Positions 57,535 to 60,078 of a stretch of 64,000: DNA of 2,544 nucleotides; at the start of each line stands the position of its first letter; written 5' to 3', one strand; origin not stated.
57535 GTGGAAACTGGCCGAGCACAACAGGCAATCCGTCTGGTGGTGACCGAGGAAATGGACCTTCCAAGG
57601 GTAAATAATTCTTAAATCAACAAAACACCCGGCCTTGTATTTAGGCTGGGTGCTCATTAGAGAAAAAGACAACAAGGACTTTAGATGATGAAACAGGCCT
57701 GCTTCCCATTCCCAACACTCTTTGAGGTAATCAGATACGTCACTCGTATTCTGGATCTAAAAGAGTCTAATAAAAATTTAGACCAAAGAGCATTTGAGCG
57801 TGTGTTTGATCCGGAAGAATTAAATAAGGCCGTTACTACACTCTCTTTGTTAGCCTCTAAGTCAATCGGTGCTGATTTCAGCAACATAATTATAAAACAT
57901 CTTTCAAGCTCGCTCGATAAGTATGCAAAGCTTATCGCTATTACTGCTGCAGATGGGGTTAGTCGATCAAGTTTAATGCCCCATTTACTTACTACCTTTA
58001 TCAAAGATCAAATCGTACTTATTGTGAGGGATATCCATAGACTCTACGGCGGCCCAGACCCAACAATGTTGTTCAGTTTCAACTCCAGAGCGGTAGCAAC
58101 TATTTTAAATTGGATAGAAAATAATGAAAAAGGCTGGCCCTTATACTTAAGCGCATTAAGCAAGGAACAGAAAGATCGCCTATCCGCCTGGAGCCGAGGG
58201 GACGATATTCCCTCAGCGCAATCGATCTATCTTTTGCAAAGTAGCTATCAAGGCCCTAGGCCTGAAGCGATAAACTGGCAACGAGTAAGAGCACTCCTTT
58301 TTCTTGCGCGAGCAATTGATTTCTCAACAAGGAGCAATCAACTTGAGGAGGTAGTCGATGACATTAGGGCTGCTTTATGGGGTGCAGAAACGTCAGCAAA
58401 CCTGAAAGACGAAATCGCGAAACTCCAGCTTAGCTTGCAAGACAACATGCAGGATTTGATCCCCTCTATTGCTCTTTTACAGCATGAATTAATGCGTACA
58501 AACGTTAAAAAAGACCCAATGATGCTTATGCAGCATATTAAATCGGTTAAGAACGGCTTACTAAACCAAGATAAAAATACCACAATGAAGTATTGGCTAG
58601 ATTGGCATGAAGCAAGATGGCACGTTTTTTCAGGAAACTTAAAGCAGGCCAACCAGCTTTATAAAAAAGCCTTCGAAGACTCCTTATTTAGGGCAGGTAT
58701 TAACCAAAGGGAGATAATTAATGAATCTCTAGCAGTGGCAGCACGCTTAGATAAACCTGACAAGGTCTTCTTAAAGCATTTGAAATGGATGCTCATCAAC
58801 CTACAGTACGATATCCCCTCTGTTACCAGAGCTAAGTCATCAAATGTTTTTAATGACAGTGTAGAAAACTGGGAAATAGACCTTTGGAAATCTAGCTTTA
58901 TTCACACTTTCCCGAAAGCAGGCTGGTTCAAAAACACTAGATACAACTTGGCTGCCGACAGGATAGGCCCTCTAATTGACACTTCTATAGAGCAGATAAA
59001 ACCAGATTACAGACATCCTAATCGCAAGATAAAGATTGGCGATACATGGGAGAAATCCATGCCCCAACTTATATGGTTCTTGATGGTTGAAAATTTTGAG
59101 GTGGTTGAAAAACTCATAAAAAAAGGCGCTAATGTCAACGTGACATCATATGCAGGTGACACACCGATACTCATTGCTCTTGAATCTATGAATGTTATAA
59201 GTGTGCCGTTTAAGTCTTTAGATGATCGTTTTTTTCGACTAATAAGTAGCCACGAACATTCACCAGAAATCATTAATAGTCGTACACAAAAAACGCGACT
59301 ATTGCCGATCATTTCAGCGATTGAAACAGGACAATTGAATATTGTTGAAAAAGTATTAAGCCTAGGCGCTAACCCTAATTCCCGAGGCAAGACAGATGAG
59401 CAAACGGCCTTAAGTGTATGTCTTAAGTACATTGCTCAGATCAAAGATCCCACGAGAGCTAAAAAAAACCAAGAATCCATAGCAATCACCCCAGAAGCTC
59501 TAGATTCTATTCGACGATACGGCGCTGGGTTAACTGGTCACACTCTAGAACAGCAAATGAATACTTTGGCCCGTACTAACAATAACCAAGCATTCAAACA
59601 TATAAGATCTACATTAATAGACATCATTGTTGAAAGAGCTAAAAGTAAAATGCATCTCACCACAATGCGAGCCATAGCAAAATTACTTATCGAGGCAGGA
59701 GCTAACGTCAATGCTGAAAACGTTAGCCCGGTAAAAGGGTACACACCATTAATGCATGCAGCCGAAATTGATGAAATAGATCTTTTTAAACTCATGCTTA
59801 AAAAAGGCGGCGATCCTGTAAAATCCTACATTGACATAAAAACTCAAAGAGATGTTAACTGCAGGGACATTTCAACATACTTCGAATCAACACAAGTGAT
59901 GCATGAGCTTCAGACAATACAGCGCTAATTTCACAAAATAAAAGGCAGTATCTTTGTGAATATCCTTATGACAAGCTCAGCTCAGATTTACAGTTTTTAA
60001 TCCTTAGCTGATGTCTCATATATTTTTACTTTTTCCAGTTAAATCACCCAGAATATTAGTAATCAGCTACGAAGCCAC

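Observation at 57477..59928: Orphan module at the edge of the R-M island: 43-aa Gly/Ser/Asn-rich peptide, stem-loop, and a 747-aa HTH-like/TPR-like/ankyrin protein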

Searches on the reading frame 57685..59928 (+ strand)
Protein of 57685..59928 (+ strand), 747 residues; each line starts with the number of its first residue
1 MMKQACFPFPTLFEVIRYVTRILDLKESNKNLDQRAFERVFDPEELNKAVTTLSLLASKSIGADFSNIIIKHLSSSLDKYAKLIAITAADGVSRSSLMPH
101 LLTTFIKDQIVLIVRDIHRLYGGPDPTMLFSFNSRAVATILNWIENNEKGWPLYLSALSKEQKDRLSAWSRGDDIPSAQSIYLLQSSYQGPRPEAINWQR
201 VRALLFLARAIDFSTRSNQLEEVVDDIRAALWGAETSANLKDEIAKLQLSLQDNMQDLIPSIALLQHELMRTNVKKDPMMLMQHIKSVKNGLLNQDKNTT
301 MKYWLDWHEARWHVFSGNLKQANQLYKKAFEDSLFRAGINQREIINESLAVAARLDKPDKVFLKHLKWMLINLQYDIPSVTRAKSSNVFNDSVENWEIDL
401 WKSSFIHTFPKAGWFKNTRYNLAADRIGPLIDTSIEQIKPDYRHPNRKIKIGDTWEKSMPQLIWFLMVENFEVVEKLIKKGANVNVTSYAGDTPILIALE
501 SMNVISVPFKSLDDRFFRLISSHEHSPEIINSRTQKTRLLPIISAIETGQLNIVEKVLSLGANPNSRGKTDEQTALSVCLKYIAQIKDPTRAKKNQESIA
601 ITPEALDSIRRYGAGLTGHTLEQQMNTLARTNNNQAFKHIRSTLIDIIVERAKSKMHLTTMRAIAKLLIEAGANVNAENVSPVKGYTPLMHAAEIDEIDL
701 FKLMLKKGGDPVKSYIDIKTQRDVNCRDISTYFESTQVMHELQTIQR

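Call 3: search_protein_families(library=pfam, proteins=[window:57685-59928:+], max_evalue=1)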
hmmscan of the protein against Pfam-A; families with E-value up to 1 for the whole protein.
window:57685-59928:+ (747 aa): 5 families
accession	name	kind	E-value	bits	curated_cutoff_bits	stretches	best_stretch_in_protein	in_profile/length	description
PF00023.36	Ank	-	5.4e-13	48.8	21.1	1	685-711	2-28/33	Ankyrin repeat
PF12796.13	Ank_2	-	1.8e-12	48.1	27.3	3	662-711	39-86/90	Ankyrin repeats (3 copies)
PF13637.12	Ank_4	-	3.5e-07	30.8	22.7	1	469-499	8-38/50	Ankyrin repeats (many copies)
PF13606.12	Ank_3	-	1.5e-06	28.5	22.3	1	685-711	2-28/30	Ankyrin repeat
PF13857.12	Ank_5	-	7.2e-06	26.7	27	1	525-576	4-53/56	Ankyrin repeats (many copies)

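Call 4: search_protein_families(library=padloc, proteins=[window:57685-59928:+], max_evalue=1)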
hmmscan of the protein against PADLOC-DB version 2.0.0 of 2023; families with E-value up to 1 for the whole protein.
window:57685-59928:+ (747 aa): 2 families
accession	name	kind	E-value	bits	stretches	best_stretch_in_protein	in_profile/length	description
PDLC04783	PDC-M72A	-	4.9e-14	50.4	3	541-581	70-272/392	-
PDLC02908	Ankyrin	-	0.00028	17.3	1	657-711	714-762/880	-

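Call 6: find_homologous_proteins(query=window:57685-59928:+)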
Query window:57685-59928:+ (747 aa): 145 proteins with E <= 0.001 among 8000 candidates; the best 120 are listed.
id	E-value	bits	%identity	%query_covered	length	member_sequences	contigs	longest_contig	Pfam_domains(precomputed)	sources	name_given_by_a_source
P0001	0.0e+0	1674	100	100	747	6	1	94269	PF13606.13,PF13857.13,PF12796.14,PF00023.37,PF13637.13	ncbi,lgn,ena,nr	ncbi:MAG: ankyrin repeat domain-containing protein [Oceanospirillaceae bacterium]|nr:ankyrin repeat 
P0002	0.0e+0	1116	67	100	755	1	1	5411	PF13606.13,PF13857.13,PF12796.14,PF00023.37,PF13637.13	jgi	jgi:ankyrin repeat protein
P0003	5.0e-265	899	56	100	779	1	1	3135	PF12796.14,PF00023.37,PF13637.13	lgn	-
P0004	4.2e-257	873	54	100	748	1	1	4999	PF13606.13,PF13857.13,PF12796.14,PF00023.37,PF13637.13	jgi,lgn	jgi:ankyrin repeat protein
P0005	4.8e-250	850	52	99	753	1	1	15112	PF13857.13,PF12796.14,PF00023.37,PF13637.13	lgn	-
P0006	5.3e-247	840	52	99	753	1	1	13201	PF12796.14,PF00023.37,PF13637.13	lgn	-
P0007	9.1e-246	836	51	100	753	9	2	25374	PF13606.13,PF13857.13,PF12796.14,PF00023.37,PF13637.13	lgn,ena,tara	tara:strand:- start:6136 stop:8397 length:2262 start_codon:yes stop_codon:yes gene_type:complete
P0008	2.8e-245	834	51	99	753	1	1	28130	PF13857.13,PF12796.14,PF00023.37,PF13637.13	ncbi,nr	ncbi:hypothetical protein N9W21_04015 [Shewanella sp.]|nr:hypothetical protein [Shewanella sp.]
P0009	7.9e-239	813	51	99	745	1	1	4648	PF13857.13,PF12796.14,PF00023.37,PF13637.13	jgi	jgi:ankyrin repeat protein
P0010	1.3e-232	792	49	100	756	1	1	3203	PF13606.13,PF13857.13,PF12796.14,PF00023.37,PF13637.13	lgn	-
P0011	6.9e-229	780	48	100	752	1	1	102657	PF13606.13,PF13857.13,PF12796.14,PF00023.37,PF13637.13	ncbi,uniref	ncbi:ankyrin repeat domain-containing protein [Amphritea sp.]|uniref:ankyrin repeat domain-containin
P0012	5.9e-227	774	48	100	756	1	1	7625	PF13857.13,PF12796.14,PF00023.37,PF13637.13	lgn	-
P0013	3.7e-224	764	48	99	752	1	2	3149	PF13606.13,PF13857.13,PF12796.14,PF00023.37,PF13637.13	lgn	-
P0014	5.3e-224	764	47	100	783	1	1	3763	PF12796.14,PF00023.37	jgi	jgi:hypothetical protein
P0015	2.9e-222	758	47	100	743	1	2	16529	PF12796.14,PF00023.37,PF13637.13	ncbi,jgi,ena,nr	ncbi:MAG: hypothetical protein JKX83_01040 [Pseudomonadales bacterium]|nr:hypothetical protein [Pseu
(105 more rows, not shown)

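Call 9: find_related_loci(query=A1, collection=genome_contigs, flank=10000)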
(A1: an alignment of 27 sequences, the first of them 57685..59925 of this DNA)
Query A1 (747 aa) in genome_contigs; peptide patterns used: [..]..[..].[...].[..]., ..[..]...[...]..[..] (x = any residue, [..] = any of these).
279 stretches matched a pattern; 119 encode a relative of the query (tblastn E <= 1e-3); the best 80 are kept; 80 distinct loci.
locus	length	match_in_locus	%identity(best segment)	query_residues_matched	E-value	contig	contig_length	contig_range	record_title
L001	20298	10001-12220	51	7-745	0e+0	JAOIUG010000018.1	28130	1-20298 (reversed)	Shewanella sp. isolate AM-377-N06 AM-377-N06_NODE_19, whole genome shotgun sequence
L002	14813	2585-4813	48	1-746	0e+0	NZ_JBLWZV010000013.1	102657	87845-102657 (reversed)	MAG: Amphritea sp. isolate EC21-01 C21.021.metabat.2RE.5K@13, whole genome shotgun sequence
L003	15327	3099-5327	47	1-745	0e+0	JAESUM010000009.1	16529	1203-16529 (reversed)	MAG: Pseudomonadales bacterium isolate NORP341 CoAssembly_601896, whole genome shotgun sequence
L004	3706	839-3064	46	8-746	0e+0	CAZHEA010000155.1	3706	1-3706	MAG TPA_asm: uncultured Thiotrichaceae bacterium isolate SRP128015_co1_15 genome assembly, contig: NODE_47411_length_370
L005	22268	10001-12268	44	4-747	0e+0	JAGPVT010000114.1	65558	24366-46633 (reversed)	MAG: Marinobacter sp. isolate Lab_640_Diesel_bin.10 k141_124440, whole genome shotgun sequence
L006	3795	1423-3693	45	5-745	0e+0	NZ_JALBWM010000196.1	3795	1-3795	Microbulbifer okhotskensis strain OS29 NODE_196_length_3795_cov_49.001604, whole genome shotgun sequence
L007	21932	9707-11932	44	1-738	0e+0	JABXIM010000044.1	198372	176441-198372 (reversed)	MAG: Oceanospirillaceae bacterium isolate HF-Din08 c_000000013094, whole genome shotgun sequence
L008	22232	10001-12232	43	7-746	0e+0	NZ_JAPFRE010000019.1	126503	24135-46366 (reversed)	Alteromonas sp. ASW11-130 NODE_9_length_126503_cov_132.475322, whole genome shotgun sequence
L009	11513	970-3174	44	8-738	0e+0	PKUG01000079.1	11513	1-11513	MAG: Desulfuromonas sp. isolate BM522 sc_3249, whole genome shotgun sequence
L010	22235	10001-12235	42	7-747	0e+0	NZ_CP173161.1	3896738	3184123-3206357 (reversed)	Pseudoalteromonas phenolica strain a1 chromosome 1, complete sequence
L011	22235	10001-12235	43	7-747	0e+0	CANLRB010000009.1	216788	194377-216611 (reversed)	uncultured Pseudoalteromonas sp. isolate 995-G.fasta genome assembly, contig: NODE_9, whole genome shotgun sequence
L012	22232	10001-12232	43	7-746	0e+0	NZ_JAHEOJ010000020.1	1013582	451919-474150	Glaciecola sp. XM2 120, whole genome shotgun sequence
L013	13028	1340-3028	49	199-745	5e-170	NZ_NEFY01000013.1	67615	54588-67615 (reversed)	Marinobacter vinifirmus strain FB1 contig_13_len_67615, whole genome shotgun sequence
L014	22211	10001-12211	38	9-743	2e-161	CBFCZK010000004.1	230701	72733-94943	MAG TPA_asm: uncultured Thiomicrorhabdus sp. isolate SRR26215684_metabat2_82 genome assembly, contig: ERZ25073497.4, who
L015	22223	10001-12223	35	8-747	2e-146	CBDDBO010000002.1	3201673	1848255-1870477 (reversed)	MAG: Pseudomonadales bacterium isolate 010b93be-813f-46dc-a98d-a513e131c8f0 genome assembly, contig: contig_2, whole gen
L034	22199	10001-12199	28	7-739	4e-78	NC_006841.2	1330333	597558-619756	Aliivibrio fischeri ES114 chromosome II, complete sequence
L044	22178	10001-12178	28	8-747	2e-64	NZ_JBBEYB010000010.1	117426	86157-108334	Aquabacterium sp. G14 Scaffold10_1, whole genome shotgun sequence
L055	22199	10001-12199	26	2-742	5e-61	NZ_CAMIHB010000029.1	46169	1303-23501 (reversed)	MAG: uncultured Rhodoferax sp. isolate ol8bDytMBR_bin.36.MAG NODE_454_length_46169_cov_62.826192, whole genome shotgun s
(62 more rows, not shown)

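Call 19: search_protein_families(library=ncbifam, proteins=[window:57685-59928:+], max_evalue=10)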
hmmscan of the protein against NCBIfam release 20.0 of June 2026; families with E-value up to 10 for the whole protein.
window:57685-59928:+ (747 aa): 4 families
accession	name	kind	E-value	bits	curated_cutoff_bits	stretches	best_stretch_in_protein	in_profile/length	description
NF043022.1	T4SS_AnkG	equivalog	1.1e-07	31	500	3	623-712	347-430/455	Dot/Icm T4SS effector AnkG/AnkZ/LegA7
NF043023.1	T4SS_AnkH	equivalog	1.4e-07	30.7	600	2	658-711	41-91/467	Dot/Icm T4SS effector AnkH/LegA3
NF041931.2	MzaA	equivalog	0.0002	20.3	800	1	672-713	25-63/726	MZA anti-phage system associated sigma-70 family RNA polymerase sigma factor MzaA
NF043029.1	T4SS_AnkY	equivalog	0.00096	17.7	600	2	663-723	472-527/543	Dot/Icm T4SS effector AnkY/LegA9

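Call 21: find_encoding_contigs(protein=P0002, flank=5000, max_places=3)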
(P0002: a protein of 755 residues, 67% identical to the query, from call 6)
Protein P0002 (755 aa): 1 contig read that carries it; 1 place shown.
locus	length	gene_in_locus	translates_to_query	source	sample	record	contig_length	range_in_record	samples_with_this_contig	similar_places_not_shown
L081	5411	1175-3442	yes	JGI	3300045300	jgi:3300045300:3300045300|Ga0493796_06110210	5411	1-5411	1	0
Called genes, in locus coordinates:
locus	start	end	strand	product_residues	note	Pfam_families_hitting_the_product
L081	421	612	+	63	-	-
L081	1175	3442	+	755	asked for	PF00023:Ank (faint), PF12796:Ank_2 (faint), PF13606:Ank_3 (faint), PF13637:Ank_4 (faint), PF13857:Ank_5 (faint)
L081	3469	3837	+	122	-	-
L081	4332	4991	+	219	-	-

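Call 22: find_encoding_contigs(protein=P0001, flank=10000, max_places=3)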
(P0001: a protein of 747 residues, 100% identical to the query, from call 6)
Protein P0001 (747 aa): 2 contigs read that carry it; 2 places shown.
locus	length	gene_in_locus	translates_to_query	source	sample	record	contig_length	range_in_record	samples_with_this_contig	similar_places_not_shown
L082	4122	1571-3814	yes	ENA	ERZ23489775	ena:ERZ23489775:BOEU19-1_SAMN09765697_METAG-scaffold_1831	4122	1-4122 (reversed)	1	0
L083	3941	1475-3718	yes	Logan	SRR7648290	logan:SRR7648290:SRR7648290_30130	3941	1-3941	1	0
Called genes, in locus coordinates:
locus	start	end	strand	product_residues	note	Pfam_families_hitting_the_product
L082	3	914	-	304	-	?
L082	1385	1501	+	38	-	-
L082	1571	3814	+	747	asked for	PF00023:Ank (faint), PF12796:Ank_2 (faint), PF13606:Ank_3 (faint), PF13637:Ank_4 (faint), PF13857:Ank_5 (faint)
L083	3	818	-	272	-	?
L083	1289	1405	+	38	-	-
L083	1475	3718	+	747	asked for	PF00023:Ank (faint), PF12796:Ank_2 (faint), PF13606:Ank_3 (faint), PF13637:Ank_4 (faint), PF13857:Ank_5 (faint)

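Call 30: search_protein_families(library=pfam, alignment_id=A3, max_evalue=0.00001)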
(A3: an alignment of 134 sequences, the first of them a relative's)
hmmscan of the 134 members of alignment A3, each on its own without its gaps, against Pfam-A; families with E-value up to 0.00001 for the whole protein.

A. member 1, L001:5840-7393:- (518 aa): 0 families

B. families by the number of members that match (of 134 scanned): 118 families (the first 25 are shown)
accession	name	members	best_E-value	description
PF10980.13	DUF2787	4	9e-41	Protein of unknown function (DUF2787)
PF00004.35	AAA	4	2e-14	ATPase family associated with various cellular activities (AAA)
PF02347.22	GDC-P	3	3.4e-195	Glycine cleavage system P-protein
PF21478.3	GcvP2_C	3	5.3e-61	Glycine dehydrogenase, C-terminal domain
PF01597.25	GCV_H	3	3e-49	Glycine cleavage H-protein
PF00589.27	Phage_integrase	3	1e-28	Phage integrase family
PF01926.29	MMR_HSR1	3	8.6e-19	50S ribosome-binding GTPase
PF02421.24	FeoB_N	3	1.2e-12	Ferrous iron transport protein B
PF03193.22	RsgA_GTPase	3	1.2e-08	RsgA GTPase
PF22016.2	DUF6933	2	1.3e-39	Domain of unknown function (DUF6933)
PF07690.21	MFS_1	2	1.5e-29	Major Facilitator Superfamily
PF00441.29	Acyl-CoA_dh_1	2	2.4e-29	Acyl-CoA dehydrogenase, C-terminal domain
PF03466.25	LysR_substrate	2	2.4e-26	LysR substrate binding domain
PF25174.1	Beta-prop_THOC3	2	1.8e-23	THOC3 beta-propeller domain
PF02771.21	Acyl-CoA_dh_N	2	9.6e-22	Acyl-CoA dehydrogenase, N-terminal domain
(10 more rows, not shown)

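Call 31: predict_structure(alignment_id=A2)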
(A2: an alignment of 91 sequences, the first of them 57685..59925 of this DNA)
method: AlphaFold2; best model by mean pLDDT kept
length: 747 residues; sequences in the alignment: 91
mean_pLDDT: 89.9   pTM: 0.87
mean pLDDT of the five models: 89.9, 89.6, 89.5, 88.4, 87.6
residues with pLDDT >= 90: 499; 70-90: 225; 50-70: 19; < 50: 4
segments of 3 or more residues with pLDDT < 50: 1-3
pLDDT, mean of each block of 10 residues (from residue 1): 66 93 82 89 91 90 91 94 94 89 92 95 94 90 93 89 92 91 80 83 95 83 88 84 91 86 91 86 93 68 92 93 97 94 96 92 95 90 74 87 88 82 77 83 94 86 94 97 92 95 91 96 95 89 97 98 90 92 94 86 87 86 92 91 92 94 98 93 88 96 96 88 92 95 79
secondary structure, 60 per line:
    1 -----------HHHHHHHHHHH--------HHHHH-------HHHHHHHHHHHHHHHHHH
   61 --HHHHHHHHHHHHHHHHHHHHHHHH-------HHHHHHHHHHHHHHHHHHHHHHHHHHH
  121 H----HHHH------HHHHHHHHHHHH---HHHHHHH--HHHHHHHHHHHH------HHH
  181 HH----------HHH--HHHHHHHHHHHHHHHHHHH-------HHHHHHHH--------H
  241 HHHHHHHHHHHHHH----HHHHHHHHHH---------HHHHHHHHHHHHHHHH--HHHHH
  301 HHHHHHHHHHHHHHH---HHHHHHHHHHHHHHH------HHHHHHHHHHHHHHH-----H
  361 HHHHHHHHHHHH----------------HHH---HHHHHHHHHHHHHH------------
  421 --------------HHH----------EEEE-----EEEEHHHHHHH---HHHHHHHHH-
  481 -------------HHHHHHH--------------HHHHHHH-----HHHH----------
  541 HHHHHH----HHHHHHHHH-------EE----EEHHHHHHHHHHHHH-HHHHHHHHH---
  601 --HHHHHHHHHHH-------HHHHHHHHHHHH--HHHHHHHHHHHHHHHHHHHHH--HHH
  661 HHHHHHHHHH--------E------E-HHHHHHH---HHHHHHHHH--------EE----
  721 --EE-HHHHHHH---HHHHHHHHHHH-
elements in order (helices of 4 or more, strands of 3 or more residues): H12-22 H31-35 H43-60 H63-86 H94-121 H126-129 H136-147 H151-157 H160-171 H178-182 H198-216 H224-231 H240-254 H259-268 H278-293 H296-315 H319-333 H340-354 H360-372 H395-408 E448-451 E457-460 H461-467 H471-479 H494-500 H515-521 H527-530 H541-546 H551-559 H575-587 H589-597 H603-613 H621-632 H635-655 H658-670 H688-694 H698-706 H726-732 H736-746

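Call 33: search_protein_families(library=padloc, alignment_id=A3, max_evalue=0.00001)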
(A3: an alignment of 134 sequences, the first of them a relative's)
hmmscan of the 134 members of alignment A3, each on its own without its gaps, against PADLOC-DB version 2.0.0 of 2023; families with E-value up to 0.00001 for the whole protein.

A. member 1, L001:5840-7393:- (518 aa): 5 families
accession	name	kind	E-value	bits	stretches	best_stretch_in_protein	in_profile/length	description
PDLC03072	Specificity_I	-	5e-10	37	0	367-489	284-410/448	Type I specificity subunit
PDLC03168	Specificity_I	-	2e-07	28.8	0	127-250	35-161/459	Type I specificity subunit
PDLC03105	Specificity_I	-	2.4e-07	28.6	0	111-239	254-387/448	Type I specificity subunit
PDLC03178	Specificity_I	-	2.9e-06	24.9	0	362-499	262-404/411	Type I specificity subunit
PDLC03079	Specificity_I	-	8.7e-06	23.1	0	361-502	289-433/470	Type I specificity subunit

B. families by the number of members that match (of 134 scanned): 139 families (the first 25 are shown)
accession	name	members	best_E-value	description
PDLC00915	TRIP13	3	5.1e-07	TRIP13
PDLC05054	PDC-S63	2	3.6e-67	-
PDLC04135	mad3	2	1.7e-29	mads_3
PDLC01616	TniQ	2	4.9e-13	CAS-I-F; associated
PDLC04140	mad8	2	1.1e-11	mads_8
PDLC02980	AriA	2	2e-11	-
PDLC02149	TniQ_IB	2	1.2e-10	-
PDLC02987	caspase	2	3.6e-10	-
PDLC05057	PDC-S63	2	1.8e-08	-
PDLC02914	ATPase-Toprim_I-B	2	9.5e-08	-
PDLC03841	LeoBC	2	2.9e-07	-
PDLC02196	IetA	2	7.8e-06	-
PDLC02506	BrxL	1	0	BrxL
PDLC00093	GajA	1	7.4e-280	AAA ATPase domain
PDLC00095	GajA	1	5.2e-244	AAA ATPase domain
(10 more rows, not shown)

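Call 34: fold_search(model_id=the predicted structure, library=pdb)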
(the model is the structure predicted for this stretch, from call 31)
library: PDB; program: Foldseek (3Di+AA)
matches with E <= 10: 1116; with E <= 0.001: 242
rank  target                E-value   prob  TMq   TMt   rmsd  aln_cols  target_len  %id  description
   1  7uzu_A                2.7e-08  1.00  0.15  0.24  23.4       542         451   17  Ankyrin-1 (N-terminal region of membrane binding domain, local refinement from consensus reconstruction; bound to N-te (released 2022-07-20)
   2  8cs9_A                7.9e-08  1.00  0.15  0.14  22.6       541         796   17  Composite reconstruction of Class 1 of the erythrocyte ankyrin-1 complex (released 2022-07-20)
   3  5led                  9.4e-08  1.00  0.14  0.23  25.4       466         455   18  Crystal structure of DARPin-DARPin rigid fusion, variant DDD_D12_12_D12_12_D12 (released 2017-08-02)
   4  5lec                  1.0e-07  1.00  0.14  0.21  27.1       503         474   17  Crystal structure of DARPin-DARPin rigid fusion, variant DDD_D12_12_D12_12_D12 (released 2017-08-02)
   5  5y4f_A                1.5e-07  1.00  0.14  0.24  19.2       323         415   17  Crystal Structure of AnkB Ankyrin Repeats R13-24 in complex with autoinhibition segment AI-c (released 2017-09-13)
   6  6mol_A                1.7e-07  1.00  0.15  0.24  22.5       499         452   16  Monoextended DARPin M_R12 complex with EpoR (released 2019-06-05)
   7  5y4f_B                1.8e-07  1.00  0.14  0.24  19.6       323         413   17  Crystal Structure of AnkB Ankyrin Repeats R13-24 in complex with autoinhibition segment AI-c (released 2017-09-13)
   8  4rlv                  2.6e-07  1.00  0.15  0.13  36.6       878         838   12  Crystal Structure of AnkB 24 Ankyrin Repeats in Complex with AnkR Autoinhibition Segment (released 2014-11-26)
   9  5leb                  3.0e-07  1.00  0.14  0.21  26.1       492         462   16  Crystal structure of DARPin-DARPin rigid fusion, variant DDD_D12_06_D12_06_D12 (released 2017-08-02)
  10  7v0x                  3.3e-07  1.00  0.14  0.26  21.4       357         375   18  Local refinement of ankyrin-1 (C-terminal half), class 1 of erythrocyte ankyrin-1 complex (released 2022-07-20)
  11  4qfv_B                3.4e-07  1.00  0.15  0.40  14.3       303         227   21  Crystal structure of a unique ankyrin (released 2015-05-06)
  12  5le9                  3.9e-07  1.00  0.14  0.31  20.5       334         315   18  Crystal structure of DARPin-DARPin rigid fusion, variant DD_Off7_09_3G124 (released 2017-08-02)
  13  5lw1_D                4.2e-07  1.00  0.14  0.31  16.6       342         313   18  Crystal structure of DARPin-DARPin rigid fusion, variant DD_232_11_D12 in complex JNK1a1 and JIP1 peptide (released 2017-12-13)
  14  5ma9_A                4.4e-07  1.00  0.14  0.33  18.2       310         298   18  GFP-binding DARPin fusion gc_R11 (released 2017-11-08)
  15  5et1_A                4.6e-07  1.00  0.19  0.35  16.2       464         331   14  Crystal structure of Myo3b-ARB1 in complex with Espin1-AR (released 2016-02-03)
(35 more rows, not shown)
